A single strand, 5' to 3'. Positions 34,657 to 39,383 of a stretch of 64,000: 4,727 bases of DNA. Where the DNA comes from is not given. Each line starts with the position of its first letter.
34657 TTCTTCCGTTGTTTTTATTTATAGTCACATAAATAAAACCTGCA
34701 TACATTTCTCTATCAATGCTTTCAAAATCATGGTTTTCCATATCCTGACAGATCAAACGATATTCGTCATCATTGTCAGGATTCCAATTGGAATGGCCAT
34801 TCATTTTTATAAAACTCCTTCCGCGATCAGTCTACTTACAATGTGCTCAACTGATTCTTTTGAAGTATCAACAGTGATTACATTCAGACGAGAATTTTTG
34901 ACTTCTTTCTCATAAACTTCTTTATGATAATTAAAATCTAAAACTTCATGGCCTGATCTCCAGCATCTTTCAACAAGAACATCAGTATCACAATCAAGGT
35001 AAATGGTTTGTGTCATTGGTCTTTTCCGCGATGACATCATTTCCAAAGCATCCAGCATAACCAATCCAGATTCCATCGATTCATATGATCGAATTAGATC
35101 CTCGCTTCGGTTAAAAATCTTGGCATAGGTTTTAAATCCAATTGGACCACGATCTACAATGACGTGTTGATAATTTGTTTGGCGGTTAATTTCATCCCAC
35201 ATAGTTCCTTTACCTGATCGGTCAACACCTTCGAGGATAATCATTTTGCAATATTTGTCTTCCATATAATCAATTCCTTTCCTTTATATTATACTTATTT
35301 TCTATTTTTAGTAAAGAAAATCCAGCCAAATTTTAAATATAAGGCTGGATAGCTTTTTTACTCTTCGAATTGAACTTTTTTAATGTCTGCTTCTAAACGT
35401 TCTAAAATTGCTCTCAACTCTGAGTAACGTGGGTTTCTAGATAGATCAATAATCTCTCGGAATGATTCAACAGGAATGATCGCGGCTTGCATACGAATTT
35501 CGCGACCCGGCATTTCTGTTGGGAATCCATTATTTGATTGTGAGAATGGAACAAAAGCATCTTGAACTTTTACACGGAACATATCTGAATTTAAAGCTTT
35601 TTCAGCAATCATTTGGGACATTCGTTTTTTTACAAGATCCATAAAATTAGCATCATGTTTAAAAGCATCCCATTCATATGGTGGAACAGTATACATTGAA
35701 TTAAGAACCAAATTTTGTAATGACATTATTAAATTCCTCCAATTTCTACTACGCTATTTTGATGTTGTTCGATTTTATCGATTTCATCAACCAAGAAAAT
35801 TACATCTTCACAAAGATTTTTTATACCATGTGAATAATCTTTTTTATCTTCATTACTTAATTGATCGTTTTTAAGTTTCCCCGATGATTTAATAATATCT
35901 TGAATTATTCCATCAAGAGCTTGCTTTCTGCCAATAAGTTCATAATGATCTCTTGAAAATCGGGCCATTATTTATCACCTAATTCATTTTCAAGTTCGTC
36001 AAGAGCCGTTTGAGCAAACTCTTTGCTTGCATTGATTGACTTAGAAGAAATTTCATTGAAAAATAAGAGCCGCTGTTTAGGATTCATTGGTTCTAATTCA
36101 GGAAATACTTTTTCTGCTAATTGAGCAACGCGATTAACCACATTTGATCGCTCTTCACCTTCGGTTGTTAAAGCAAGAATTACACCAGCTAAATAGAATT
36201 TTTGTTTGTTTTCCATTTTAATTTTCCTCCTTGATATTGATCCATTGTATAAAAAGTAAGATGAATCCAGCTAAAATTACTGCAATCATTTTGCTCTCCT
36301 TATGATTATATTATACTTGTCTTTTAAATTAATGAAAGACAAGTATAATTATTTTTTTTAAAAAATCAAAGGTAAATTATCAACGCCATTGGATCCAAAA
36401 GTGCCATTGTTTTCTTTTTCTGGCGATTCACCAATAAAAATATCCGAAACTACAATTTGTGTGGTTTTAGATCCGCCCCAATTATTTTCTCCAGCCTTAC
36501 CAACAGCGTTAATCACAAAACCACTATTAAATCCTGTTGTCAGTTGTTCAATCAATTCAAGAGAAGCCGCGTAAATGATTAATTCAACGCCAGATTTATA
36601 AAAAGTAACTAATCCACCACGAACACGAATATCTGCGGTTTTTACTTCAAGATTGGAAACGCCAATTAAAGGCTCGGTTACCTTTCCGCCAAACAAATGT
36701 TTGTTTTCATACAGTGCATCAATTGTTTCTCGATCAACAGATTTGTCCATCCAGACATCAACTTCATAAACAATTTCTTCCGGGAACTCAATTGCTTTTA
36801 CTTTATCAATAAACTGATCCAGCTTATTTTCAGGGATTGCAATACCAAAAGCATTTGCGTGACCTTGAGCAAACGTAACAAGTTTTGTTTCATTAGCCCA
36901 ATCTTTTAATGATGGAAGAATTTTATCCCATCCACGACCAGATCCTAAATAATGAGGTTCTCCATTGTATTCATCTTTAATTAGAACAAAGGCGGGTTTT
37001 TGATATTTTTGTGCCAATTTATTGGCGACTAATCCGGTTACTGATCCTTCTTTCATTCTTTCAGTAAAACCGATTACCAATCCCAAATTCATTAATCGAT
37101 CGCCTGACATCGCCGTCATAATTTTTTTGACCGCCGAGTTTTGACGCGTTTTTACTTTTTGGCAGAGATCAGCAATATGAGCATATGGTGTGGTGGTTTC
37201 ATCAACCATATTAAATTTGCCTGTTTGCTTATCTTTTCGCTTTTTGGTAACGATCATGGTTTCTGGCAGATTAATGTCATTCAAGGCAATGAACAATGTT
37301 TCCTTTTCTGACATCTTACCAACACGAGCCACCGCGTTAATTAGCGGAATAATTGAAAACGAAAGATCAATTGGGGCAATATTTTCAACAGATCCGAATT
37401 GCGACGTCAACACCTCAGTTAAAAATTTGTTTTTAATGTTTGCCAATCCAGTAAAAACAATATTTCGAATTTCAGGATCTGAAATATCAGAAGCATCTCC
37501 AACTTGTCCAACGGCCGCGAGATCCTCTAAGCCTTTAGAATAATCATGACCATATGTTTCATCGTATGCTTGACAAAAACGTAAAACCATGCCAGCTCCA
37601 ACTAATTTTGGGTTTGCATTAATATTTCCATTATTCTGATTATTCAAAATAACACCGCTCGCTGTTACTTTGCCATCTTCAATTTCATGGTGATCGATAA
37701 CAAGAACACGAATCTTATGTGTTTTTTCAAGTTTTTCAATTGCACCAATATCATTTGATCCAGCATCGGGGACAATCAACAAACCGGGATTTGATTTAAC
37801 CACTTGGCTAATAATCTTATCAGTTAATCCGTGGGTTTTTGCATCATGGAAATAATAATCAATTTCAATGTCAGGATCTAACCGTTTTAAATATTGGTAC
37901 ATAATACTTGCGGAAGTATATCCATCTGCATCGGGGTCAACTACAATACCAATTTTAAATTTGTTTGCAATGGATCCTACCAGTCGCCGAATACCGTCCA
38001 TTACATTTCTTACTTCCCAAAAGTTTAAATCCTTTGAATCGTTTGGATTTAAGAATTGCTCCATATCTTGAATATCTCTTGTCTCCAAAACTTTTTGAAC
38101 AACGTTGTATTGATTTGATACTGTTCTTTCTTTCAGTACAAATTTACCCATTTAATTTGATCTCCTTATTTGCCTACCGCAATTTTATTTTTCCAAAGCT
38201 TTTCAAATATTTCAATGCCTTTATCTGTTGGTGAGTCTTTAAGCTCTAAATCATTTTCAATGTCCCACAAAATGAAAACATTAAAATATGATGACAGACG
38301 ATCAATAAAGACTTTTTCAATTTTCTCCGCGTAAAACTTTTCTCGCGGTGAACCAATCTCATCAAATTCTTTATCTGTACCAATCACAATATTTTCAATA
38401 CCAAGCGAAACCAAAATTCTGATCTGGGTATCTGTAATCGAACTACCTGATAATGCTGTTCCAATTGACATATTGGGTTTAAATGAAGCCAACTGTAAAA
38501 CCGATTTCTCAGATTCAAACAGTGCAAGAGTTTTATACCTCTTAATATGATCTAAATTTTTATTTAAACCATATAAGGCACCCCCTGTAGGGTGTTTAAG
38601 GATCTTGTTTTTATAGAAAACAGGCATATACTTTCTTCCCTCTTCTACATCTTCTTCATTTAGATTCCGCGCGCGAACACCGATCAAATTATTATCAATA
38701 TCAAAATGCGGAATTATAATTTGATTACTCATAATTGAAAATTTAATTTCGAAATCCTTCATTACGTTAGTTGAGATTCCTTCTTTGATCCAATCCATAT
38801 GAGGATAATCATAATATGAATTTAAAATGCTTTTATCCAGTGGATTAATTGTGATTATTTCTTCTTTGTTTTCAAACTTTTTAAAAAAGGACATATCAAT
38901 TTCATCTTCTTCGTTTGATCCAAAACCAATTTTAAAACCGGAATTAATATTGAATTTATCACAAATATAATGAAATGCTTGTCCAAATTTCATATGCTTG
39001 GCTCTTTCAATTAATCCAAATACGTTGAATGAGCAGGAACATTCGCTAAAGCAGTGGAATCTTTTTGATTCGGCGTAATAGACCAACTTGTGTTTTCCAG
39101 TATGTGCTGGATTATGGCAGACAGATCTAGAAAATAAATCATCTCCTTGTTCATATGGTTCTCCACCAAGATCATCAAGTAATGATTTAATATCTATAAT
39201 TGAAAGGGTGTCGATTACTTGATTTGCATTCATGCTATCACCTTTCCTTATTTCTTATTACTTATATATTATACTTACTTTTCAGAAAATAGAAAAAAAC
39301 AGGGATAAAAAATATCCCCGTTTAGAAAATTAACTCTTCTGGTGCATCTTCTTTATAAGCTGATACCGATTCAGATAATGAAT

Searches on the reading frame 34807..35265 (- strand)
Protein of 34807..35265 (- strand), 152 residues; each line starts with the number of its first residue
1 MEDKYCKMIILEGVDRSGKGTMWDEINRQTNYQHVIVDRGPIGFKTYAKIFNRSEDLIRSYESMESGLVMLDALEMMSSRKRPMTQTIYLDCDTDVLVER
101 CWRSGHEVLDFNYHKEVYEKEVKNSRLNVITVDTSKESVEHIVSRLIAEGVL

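Call 61: search_protein_families(library=pfam, proteins=[window:34807-35265:-], max_evalue=0.01)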
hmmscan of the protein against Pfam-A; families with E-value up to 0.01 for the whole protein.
window:34807-35265:- (152 aa): 3 families
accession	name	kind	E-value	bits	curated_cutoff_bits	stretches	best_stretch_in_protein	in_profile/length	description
PF02223.23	Thymidylate_kin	-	5.2e-06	26.7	27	0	87-143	121-182/185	Thymidylate kinase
PF13238.12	AAA_18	-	0.0033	18.3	29.4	0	9-105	1-112/128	AAA domain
PF13207.12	AAA_17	-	0.0093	16.7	27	0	17-35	6-24/136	AAA domain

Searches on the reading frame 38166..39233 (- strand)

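Call 49: search_protein_families(library=pfam, proteins=[window:38166-39233:-], max_evalue=0.001)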
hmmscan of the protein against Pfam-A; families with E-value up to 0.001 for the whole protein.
window:38166-39233:- (355 aa): 0 families

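Call 61: search_protein_families(library=pfam, proteins=[window:38166-39233:-], max_evalue=0.01)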
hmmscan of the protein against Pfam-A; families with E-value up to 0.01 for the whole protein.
window:38166-39233:- (355 aa): 1 family
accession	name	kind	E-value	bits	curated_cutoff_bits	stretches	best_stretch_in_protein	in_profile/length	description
PF01807.25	Zn_ribbon_DnaG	-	0.0044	17.2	24.9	1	42-98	37-93/98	CHC2 zinc finger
